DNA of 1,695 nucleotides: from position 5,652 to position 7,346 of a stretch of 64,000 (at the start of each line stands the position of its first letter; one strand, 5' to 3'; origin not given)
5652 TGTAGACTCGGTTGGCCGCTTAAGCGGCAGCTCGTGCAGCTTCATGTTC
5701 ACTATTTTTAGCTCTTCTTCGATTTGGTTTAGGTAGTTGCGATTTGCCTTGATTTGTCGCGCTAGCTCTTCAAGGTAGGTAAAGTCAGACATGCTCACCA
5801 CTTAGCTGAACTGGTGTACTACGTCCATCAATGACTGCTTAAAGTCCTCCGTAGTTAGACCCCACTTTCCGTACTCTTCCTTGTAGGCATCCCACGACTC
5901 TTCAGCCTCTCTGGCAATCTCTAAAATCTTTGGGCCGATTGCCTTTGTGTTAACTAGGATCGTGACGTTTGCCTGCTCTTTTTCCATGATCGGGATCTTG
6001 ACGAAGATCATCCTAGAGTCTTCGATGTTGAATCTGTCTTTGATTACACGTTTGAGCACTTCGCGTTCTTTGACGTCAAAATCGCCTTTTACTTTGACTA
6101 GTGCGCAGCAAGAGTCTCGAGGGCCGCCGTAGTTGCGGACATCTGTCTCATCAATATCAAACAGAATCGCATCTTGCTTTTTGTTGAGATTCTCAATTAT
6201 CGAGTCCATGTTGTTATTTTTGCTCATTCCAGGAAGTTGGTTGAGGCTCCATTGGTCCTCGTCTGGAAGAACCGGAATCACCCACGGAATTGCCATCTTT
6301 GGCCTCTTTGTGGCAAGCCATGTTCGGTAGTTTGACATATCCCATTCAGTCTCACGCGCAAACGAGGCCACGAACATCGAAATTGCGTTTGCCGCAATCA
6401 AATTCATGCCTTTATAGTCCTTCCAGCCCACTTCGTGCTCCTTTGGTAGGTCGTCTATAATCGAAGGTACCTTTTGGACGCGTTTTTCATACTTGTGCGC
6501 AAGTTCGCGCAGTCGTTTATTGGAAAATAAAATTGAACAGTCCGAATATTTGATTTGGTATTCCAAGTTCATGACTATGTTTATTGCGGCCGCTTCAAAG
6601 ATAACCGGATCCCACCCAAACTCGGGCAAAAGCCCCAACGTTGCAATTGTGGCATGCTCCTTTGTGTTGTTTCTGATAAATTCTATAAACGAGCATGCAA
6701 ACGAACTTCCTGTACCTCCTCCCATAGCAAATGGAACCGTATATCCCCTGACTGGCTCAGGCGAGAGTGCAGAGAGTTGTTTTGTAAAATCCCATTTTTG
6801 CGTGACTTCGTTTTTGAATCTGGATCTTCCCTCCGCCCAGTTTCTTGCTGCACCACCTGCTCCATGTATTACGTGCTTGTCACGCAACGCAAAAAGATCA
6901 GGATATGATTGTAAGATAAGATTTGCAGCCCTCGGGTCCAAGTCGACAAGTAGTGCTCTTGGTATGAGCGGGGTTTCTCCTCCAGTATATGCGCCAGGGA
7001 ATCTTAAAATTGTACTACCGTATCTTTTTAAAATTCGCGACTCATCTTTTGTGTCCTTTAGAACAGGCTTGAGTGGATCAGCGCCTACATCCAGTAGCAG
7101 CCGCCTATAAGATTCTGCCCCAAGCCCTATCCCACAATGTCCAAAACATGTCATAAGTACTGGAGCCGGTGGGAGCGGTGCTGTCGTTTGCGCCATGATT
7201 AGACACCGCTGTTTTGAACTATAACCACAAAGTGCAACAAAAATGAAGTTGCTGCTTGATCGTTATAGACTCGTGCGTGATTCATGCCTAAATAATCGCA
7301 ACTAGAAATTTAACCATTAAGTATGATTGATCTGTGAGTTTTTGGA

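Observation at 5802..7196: Eukaryote-like tubulin (artubulin) gene in an archaeal chromosome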

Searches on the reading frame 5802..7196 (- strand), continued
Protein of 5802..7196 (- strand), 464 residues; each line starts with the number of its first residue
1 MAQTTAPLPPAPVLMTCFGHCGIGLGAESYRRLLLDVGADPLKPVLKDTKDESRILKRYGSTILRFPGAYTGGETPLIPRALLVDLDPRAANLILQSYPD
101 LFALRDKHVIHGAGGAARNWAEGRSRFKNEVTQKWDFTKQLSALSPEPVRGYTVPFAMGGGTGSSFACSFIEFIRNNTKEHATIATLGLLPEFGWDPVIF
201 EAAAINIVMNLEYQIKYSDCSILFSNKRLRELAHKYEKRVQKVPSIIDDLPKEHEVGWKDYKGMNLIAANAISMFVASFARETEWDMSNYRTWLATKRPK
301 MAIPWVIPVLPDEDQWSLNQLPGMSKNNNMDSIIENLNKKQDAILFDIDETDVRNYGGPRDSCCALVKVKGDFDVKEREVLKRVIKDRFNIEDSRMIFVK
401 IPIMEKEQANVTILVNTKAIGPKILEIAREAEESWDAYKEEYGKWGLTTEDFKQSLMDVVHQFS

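Call 37: find_homologous_proteins(query=L083:6713-7273:+, max_evalue=0.001)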
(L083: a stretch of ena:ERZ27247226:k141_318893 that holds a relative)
Query L083:6713-7273:+ (186 aa): 14 proteins with E <= 0.001 among 320 candidates.
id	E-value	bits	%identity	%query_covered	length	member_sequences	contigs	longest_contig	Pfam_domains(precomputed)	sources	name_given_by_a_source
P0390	1.4e-110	385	99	100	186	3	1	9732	-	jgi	jgi:hypothetical protein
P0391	3.2e-101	354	89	100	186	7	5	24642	-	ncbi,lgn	ncbi:MAG: hypothetical protein QXD82_03955 [Nitrososphaerales archaeon]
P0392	2.4e-98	345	86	99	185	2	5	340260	-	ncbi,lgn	ncbi:MAG: hypothetical protein QXL52_02355 [Nitrososphaerales archaeon]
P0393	2.9e-96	338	87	100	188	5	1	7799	-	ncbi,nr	ncbi:MAG: hypothetical protein H3Z52_04660 [archaeon]|nr:hypothetical protein [archaeon]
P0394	1.2e-94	333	85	100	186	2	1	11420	-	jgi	-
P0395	2.0e-94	332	85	100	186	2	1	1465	-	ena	-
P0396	1.4e-92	326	86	100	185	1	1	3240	-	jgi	-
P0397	1.7e-92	326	86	98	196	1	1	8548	-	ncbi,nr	ncbi:MAG: hypothetical protein HXX80_00285 [Nitrososphaerales archaeon]|nr:hypothetical protein [Nit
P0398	1.2e-89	316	80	100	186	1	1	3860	-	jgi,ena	-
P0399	1.8e-89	316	82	99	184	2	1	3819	-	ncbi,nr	ncbi:MAG: hypothetical protein H3Z52_10305, partial [archaeon]|nr:hypothetical protein [archaeon]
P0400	1.8e-88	313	78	100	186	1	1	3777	-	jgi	jgi:hypothetical protein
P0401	3.5e-88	312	80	100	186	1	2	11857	-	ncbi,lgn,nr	ncbi:MAG: hypothetical protein H3Z50_06000 [archaeon]|nr:hypothetical protein [archaeon] MCP8306999.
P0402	7.8e-88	311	79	100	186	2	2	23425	-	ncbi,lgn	-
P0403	8.4e-87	307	78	100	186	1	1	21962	-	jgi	-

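Call 38: list_cluster_members(proteins=[P0127, P0138, P0129, P0136, P0095, P0051])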
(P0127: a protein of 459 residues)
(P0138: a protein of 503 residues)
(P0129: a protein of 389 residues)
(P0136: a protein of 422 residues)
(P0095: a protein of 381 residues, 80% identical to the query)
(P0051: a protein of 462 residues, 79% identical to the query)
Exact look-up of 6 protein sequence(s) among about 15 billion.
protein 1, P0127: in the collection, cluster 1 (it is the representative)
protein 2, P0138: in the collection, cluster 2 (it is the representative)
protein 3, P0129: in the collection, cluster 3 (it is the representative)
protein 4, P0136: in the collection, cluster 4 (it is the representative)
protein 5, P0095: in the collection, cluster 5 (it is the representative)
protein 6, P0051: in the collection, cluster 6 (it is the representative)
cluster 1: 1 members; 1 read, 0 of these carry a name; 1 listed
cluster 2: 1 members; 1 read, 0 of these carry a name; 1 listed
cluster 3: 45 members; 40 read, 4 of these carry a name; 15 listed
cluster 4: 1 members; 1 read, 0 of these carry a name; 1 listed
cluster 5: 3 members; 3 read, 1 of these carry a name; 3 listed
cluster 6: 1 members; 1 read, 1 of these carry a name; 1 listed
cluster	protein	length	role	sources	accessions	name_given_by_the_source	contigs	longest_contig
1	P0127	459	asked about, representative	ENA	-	-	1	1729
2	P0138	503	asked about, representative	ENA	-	-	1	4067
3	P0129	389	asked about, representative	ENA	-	-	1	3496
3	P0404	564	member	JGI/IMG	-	hypothetical protein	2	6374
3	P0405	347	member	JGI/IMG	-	tubulin gamma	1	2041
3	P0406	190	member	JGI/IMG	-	tubulin gamma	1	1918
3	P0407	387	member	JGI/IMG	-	tubulin gamma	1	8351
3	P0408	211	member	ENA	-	-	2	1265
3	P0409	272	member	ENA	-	-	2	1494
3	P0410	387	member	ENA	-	-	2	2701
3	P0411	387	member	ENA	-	-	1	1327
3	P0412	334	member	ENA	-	-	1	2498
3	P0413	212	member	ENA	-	-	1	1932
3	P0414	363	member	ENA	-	-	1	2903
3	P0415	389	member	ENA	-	-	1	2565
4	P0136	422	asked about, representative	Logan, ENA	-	-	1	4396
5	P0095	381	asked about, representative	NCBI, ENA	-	-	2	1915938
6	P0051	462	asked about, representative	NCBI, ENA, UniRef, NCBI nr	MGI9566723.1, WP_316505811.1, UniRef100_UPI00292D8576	MAG: cell division protein FtsZ [Nitrosopumilus sp.] | cell division protein FtsZ n=1 Tax=Nitrosopumilus sp. TaxID=2024843 RepID=UPI00292D8576 | cell division protein FtsZ [Nitrosopumilus sp.]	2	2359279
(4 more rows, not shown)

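Call 50: find_encoding_contigs(protein=P0095, flank=6000, max_places=3)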
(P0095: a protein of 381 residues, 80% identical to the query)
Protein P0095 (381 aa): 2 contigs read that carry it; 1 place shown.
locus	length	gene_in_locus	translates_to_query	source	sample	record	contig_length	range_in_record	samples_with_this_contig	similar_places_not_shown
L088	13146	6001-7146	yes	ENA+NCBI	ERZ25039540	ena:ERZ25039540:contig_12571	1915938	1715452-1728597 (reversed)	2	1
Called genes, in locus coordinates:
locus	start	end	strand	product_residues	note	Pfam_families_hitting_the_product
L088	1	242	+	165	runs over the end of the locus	PF09335:VTT_dom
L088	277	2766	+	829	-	PF17900:Peptidase_M1_N, PF01433:Peptidase_M1, PF11838:ERAP1_C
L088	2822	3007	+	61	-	-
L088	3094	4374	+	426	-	PF00999:Na_H_Exchanger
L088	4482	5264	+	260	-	-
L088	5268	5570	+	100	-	-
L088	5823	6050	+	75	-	-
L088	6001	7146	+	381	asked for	PF00091:Tubulin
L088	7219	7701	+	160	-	-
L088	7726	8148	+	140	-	PF28202:SlaA-like (weak)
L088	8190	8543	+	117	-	-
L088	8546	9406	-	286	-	PF00924:MS_channel_2nd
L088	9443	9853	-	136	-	-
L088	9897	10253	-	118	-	-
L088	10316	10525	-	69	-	-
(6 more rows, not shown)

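Call 53: list_cluster_members(proteins=[P0049, P0026, P0028, P0032, P0033, P0063, P0082, P0089, P0020, P0099])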
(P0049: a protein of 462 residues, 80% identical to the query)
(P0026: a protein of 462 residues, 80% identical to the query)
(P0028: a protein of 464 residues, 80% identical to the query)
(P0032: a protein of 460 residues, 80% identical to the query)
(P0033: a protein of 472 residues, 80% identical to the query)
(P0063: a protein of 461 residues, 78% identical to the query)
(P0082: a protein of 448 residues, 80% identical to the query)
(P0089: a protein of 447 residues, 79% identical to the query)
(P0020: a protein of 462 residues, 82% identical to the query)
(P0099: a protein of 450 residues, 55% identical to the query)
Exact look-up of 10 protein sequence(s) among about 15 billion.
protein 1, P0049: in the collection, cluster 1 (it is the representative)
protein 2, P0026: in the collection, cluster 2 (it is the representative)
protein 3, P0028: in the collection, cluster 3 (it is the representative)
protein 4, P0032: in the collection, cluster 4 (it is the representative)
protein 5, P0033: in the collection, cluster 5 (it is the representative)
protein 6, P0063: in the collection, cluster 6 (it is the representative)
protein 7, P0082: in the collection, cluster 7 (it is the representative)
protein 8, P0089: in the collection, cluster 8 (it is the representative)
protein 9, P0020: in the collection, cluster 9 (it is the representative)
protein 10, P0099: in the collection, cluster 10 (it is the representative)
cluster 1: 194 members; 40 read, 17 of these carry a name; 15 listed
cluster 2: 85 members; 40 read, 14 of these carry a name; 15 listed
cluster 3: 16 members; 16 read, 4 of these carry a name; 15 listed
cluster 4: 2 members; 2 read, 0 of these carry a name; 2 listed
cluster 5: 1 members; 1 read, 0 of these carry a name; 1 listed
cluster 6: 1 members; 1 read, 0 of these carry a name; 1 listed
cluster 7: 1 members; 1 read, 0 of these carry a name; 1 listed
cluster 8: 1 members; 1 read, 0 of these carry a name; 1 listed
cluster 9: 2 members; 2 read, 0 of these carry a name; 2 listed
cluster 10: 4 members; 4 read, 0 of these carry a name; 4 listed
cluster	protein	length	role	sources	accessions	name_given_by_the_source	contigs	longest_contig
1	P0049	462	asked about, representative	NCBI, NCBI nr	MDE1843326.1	MAG: cell division protein FtsZ [Thaumarchaeota archaeon] | cell division protein FtsZ [Nitrososphaerota archaeon]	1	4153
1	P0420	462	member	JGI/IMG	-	hypothetical protein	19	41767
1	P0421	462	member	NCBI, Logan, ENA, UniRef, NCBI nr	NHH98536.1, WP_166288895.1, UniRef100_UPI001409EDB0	hypothetical protein DYY66_2543 [Candidatus Nitrosotalea sp. FS] | cell division protein FtsZ n=1 Tax=Candidatus Nitrosotalea sp. FS TaxID=2341021 ... | cell division protein FtsZ [Candidatus Nitrosotalea sp. FS]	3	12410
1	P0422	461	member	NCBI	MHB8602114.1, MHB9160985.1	MAG: cell division protein FtsZ [Nitrosotalea sp.]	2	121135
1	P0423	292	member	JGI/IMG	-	tubulin gamma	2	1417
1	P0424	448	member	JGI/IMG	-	tubulin gamma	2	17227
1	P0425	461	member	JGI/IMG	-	hypothetical protein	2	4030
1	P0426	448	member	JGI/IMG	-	hypothetical protein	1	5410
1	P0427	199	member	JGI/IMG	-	tubulin gamma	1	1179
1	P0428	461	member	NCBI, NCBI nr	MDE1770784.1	MAG: cell division protein FtsZ [Thaumarchaeota archaeon] | cell division protein FtsZ [Nitrososphaerota archaeon]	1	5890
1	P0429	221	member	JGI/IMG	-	tubulin gamma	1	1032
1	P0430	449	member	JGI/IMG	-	tubulin gamma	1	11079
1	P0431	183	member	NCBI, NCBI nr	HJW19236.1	MAG TPA: cell division protein FtsZ, partial [Candidatus Nitrosotalea sp.] | cell division protein FtsZ [Candidatus Nitrosotalea sp.]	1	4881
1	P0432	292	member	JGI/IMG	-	tubulin gamma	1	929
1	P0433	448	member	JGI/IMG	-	hypothetical protein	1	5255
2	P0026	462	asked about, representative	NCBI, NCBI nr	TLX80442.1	MAG: cell division protein FtsZ [Thaumarchaeota archaeon] | MAG: cell division protein FtsZ [Nitrososphaerota archaeon]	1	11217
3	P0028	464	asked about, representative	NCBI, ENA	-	-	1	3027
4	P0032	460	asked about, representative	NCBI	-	-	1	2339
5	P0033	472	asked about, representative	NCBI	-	-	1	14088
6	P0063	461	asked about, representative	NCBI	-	-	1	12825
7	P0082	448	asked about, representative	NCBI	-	-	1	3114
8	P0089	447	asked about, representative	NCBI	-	-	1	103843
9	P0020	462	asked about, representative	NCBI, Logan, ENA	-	-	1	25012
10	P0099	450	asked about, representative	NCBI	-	-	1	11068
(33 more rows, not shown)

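Call 54: find_encoding_contigs(protein=window:5802-7196:-, flank=10000, max_places=1)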
Protein window:5802-7196:- (464 aa): 1 contig read that carries it; 1 place shown.
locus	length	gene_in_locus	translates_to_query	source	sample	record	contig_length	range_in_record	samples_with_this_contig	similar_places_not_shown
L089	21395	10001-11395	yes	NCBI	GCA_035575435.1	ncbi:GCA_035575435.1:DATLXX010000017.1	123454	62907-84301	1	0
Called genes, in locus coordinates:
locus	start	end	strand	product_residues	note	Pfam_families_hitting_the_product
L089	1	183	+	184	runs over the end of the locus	PF01814:Hemerythrin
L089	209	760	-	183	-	PF13473:Cupredoxin_1 (weak), PF00127:Copper-bind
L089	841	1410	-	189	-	-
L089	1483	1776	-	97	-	-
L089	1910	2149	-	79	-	PF01037:AsnC_trans_reg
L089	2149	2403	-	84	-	-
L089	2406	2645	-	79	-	PF01037:AsnC_trans_reg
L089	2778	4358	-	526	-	PF01541:GIY-YIG, PF27096:UvrC_M, PF02151:UVR, PF22920:UvrC_RNaseH, PF08459:UvrC_RNaseH_dom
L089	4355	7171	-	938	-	PF00005:ABC_tran (faint), PF00931:NB-ARC (faint), PF02463:SMC_N (faint), PF03193:RsgA_GTPase (faint), PF13191:AAA_16 (faint), PF13304:AAA_21 (faint), PF17760:UvrA_inter, PF17755:UvrA_DNA-bind, +3 more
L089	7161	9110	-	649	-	PF00270:DEAD (weak), PF04851:ResIII, PF17757:UvrB_inter, PF27431:UvrB_3rd, PF00271:Helicase_C, PF12344:UvrB, PF02151:UVR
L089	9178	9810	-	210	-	PF01243:PNPOx_N, PF12900:Pyridox_ox_2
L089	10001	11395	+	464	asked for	PF00091:Tubulin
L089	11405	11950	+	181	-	-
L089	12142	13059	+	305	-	-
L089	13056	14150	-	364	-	PF00817:IMS, PF11798:IMS_HHH, PF21999:IMS_HHH_1, PF11799:IMS_C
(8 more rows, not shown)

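Call 71: search_protein_families(library=padloc, proteins=[window:5802-7196:-], max_evalue=0.001)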
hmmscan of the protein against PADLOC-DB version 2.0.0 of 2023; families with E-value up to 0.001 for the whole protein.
window:5802-7196:- (464 aa): 0 families

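Call 72: search_solved_structures(query=P0127, max_evalue=0.001)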
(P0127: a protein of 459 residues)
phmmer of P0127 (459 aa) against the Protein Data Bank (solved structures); distinct sequences matched with E-value up to 0.001: 170 (the best 60 are shown).
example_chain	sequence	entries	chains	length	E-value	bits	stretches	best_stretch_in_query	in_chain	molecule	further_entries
9f6t_B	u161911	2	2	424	3.6e-27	98.6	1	22-227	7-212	Asgard tubulin B (AtubB) from Candidatus Lokiarchaeum ossiferum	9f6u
9hxc_A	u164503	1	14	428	1.1e-23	87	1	20-233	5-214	Asgard tubulin AtubA with residues from TEV protease cleavage site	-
9f6t_A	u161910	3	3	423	1.3e-23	86.8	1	20-232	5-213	Asgard tubulin A (AtubA) from Candidatus Lokiarchaeum ossiferum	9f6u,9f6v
7quq_A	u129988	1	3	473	1.6e-23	86.5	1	21-224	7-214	Tubulin domain-containing protein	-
2bto_A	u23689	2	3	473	1.7e-23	86.5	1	21-224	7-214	TUBULIN BTUBA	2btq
5o09_1A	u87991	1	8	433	1.7e-23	86.5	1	21-224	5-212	Tubulin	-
24rt_A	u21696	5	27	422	5e-22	81.6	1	23-224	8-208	Heim-alpha-tubulin | AtubB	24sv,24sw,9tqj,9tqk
7evg_A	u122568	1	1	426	3e-20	75.7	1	21-232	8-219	Tubulin-like protein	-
7evh_A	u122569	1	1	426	3.1e-20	75.7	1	21-232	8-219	Tubulin-like protein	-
7evb_B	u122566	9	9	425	3.1e-20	75.7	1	21-232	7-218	Tubulin-like protein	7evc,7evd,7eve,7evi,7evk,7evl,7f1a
24rt_B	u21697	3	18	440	3.7e-20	75.5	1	20-241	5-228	Heim-beta-tubulin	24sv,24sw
9tqj_A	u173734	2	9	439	4.8e-20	75.1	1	20-241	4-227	AtubA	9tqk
9c6r_B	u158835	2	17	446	2.3e-19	72.8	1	24-451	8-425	Tubulin beta-6 chain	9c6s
9f6v_D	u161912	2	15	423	2.8e-19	72.6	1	21-229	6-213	Asgard tubulin B homolog (AtubB2) from Candidatus Lokiarchaeum ossiferum | Asgard tubulin AtubB2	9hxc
8va2_g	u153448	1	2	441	1.3e-18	70.4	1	21-228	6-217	Tubulin gamma-1 chain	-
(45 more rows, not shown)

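Call 77: find_encoding_contigs(protein=P0071, flank=6000, max_places=3)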
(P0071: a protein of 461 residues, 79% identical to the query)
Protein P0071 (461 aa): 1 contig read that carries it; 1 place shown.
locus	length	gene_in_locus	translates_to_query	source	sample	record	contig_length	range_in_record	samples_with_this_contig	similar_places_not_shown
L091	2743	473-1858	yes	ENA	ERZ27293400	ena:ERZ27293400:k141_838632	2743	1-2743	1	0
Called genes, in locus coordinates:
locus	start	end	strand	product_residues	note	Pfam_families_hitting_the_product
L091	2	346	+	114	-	?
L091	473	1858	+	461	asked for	PF00091:Tubulin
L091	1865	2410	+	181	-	-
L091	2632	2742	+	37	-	?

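Call 78: search_protein_families(library=pfam, proteins=[L091:2-346:+, L091:1865-2410:+], max_evalue=0.1)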
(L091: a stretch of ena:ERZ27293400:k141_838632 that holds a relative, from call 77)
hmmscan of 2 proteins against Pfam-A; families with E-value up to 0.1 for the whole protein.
L091:2-346:+ (114 aa): 1 family
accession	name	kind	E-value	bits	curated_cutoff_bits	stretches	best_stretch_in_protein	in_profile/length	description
PF03357.26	Snf7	-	0.0073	16.4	27.3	1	2-104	71-169/171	Snf7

L091:1865-2410:+ (181 aa): 0 families

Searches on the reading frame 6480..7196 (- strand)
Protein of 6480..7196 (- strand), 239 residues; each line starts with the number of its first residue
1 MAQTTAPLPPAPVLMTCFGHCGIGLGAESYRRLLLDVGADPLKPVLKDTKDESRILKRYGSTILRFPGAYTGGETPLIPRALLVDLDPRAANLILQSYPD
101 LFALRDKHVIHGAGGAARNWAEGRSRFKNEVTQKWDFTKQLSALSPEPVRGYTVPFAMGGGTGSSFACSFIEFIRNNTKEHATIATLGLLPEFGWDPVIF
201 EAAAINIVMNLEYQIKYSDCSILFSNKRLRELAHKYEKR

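Call 42: search_dna_similar(query=window:6480-7196:-, collection=plasmids, mode=protein, max_evalue=10, max_rows=30)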
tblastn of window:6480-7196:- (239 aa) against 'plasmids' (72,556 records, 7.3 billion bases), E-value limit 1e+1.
Records with a match: 24; places in all: 24; records where one place covers at least 80% of the query: 0.
Best place of each record, by identity: <60% 24.
By first word of the organism name: Sinorhizobium 23; Rhizobium 1.
By predicted mobility (MOB-suite, as given by PLSDB): mobilizable 19; conjugative 4; non-mobilizable 1.
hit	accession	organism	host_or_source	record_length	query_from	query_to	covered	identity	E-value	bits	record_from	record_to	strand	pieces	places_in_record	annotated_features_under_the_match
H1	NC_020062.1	Rhizobium tropici CIAT 899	Phaseolus vulgaris root nodule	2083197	20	179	67%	24.7%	2e+0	37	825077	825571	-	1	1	record has no annotation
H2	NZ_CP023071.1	Sinorhizobium fredii CCBAU 83666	G.max,nodule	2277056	129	213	36%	32.0%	1e+0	38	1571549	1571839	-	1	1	record has no annotation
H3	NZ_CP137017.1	Sinorhizobium fredii GR64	Phaseolus vulgaris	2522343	129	210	34%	33.0%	3e+0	37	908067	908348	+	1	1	record has no annotation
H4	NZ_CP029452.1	Sinorhizobium fredii CCBAU 25509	Glycine soja,cell culture,plant root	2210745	129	210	34%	32.0%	2e+0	37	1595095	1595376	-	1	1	record has no annotation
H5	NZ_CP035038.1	Sinorhizobium fredii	single cell,soil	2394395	129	210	34%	32.0%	2e+0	37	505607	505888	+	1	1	none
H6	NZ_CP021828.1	Sinorhizobium meliloti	Medicago truncatula,Single Cell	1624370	79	154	32%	31.7%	3e+0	37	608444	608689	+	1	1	none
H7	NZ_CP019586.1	Sinorhizobium meliloti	Medicago arborea,tissue sample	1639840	79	154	32%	31.7%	3e+0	37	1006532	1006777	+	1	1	none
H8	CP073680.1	Sinorhizobium meliloti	Medicago truncatula,cell culture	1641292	79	154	32%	31.7%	3e+0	37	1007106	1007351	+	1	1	none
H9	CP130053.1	Sinorhizobium meliloti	Medicago,Cell culture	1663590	79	154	32%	31.7%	3e+0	37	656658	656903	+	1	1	none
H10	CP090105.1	Sinorhizobium meliloti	Medicago,Cell culture,Plant nodule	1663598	79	154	32%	31.7%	3e+0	37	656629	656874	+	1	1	D-tagatose-bisphosphate aldolase, class II, non-catalytic subunit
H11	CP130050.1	Sinorhizobium meliloti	Medicago,Cell culture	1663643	79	154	32%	31.7%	3e+0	37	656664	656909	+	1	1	D-tagatose-bisphosphate aldolase, class II, non-catalytic subunit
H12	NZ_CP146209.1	Sinorhizobium meliloti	-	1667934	79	154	32%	31.7%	3e+0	37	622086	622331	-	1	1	none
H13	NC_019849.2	Sinorhizobium meliloti GR4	-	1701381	79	154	32%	31.7%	3e+0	37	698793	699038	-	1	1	none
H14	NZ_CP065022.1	Sinorhizobium meliloti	Medicago sativa subsp. varia (Martyn) ...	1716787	79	154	32%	31.7%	3e+0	37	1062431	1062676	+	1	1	none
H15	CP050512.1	Sinorhizobium meliloti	Medicago sativa,cell culture,root nodule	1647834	79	154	32%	31.7%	3e+0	36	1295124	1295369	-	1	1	D-tagatose-bisphosphate aldolase, class II, non-catalytic subunit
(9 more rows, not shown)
